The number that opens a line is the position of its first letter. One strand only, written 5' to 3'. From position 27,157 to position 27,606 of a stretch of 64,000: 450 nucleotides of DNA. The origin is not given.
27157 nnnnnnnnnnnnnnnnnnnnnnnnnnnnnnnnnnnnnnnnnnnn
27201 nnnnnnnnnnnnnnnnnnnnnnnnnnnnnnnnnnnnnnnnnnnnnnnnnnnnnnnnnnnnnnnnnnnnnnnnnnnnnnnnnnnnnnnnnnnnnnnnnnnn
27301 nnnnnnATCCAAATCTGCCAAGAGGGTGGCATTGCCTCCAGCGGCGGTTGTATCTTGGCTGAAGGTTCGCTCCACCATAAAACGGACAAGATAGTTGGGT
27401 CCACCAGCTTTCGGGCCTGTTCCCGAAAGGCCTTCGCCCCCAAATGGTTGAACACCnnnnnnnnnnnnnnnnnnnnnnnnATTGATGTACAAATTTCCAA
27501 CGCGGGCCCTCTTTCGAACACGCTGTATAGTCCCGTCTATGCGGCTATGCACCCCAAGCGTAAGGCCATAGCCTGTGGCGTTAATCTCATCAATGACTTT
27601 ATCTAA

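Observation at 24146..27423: Orphan duplicate of the putA 3' end brackets a ~3.1-kb AT-rich islet (decayed integrated element?)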

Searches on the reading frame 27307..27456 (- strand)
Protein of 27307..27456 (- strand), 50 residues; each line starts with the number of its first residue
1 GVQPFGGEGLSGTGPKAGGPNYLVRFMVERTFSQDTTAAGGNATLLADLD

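Call 57: find_related_loci(query=window:27307-27456:-, collection=viral_contigs, flank=10000)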
Query seq(50 aa) (50 aa) in viral_contigs; peptide patterns used: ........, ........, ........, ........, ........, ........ (x = any residue, [..] = any of these).
41 stretches matched a pattern; 14 encode a relative of the query (tblastn E <= 1e-3); 14 distinct loci.
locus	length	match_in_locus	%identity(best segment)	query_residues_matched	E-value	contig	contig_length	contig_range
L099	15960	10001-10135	69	3-47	2e-17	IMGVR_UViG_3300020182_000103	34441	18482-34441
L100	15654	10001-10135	69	3-47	2e-17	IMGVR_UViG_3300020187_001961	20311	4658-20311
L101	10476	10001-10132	66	3-46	1e-16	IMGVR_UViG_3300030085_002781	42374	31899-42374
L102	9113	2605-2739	67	3-47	1e-16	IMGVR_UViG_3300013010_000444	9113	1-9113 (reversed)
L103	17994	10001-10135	64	3-47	7e-16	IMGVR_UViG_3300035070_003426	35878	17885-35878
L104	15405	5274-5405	64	3-46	9e-16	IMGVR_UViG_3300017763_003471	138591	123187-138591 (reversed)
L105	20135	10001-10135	64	3-47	1e-15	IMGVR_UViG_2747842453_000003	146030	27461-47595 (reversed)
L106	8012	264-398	64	3-47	3e-15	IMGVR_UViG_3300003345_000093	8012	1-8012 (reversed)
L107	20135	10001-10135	60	3-47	1e-14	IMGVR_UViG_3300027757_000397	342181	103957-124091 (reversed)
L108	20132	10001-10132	64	3-46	9e-16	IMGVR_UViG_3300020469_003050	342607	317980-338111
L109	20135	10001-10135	67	3-47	1e-16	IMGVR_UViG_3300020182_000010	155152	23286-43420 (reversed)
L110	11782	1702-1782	81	1-27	1e-11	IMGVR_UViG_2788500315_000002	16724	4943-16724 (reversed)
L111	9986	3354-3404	82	24-40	2e-5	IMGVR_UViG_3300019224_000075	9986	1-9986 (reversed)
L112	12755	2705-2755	82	24-40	2e-5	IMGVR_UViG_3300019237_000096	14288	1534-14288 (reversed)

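Call 60: search_protein_families(library=pfam, proteins=[L106:648-1004:+, L106:1275-1649:+, L106:1646-2314:+, L106:2283-2834:+, L106:2848-3273:+, L106:3284-3616:+, L106:3613-4329:+, L106:4322-5206:+, L106:6006-6368:+], max_evalue=0.001)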
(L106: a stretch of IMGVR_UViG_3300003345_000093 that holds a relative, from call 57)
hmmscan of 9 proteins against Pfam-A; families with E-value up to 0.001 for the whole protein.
L106:648-1004:+ (118 aa): 1 family
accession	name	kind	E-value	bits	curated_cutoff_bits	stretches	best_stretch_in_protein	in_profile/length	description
PF01503.22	PRA-PH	-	7.2e-09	36.4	21.3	1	22-82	23-85/86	Phosphoribosyl-ATP pyrophosphohydrolase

L106:1275-1649:+ (124 aa): 0 families

L106:1646-2314:+ (222 aa): 0 families

L106:2283-2834:+ (183 aa): 1 family
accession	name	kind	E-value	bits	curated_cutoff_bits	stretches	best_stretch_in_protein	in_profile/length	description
PF07733.18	DNA_pol3_alpha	-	1.7e-10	41.4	23.9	1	109-182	21-94/260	Bacterial DNA polymerase III alpha NTPase domain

L106:2848-3273:+ (141 aa): 0 families

L106:3284-3616:+ (110 aa): 0 families

L106:3613-4329:+ (238 aa): 0 families

L106:4322-5206:+ (294 aa): 0 families

L106:6006-6368:+ (120 aa): 0 families
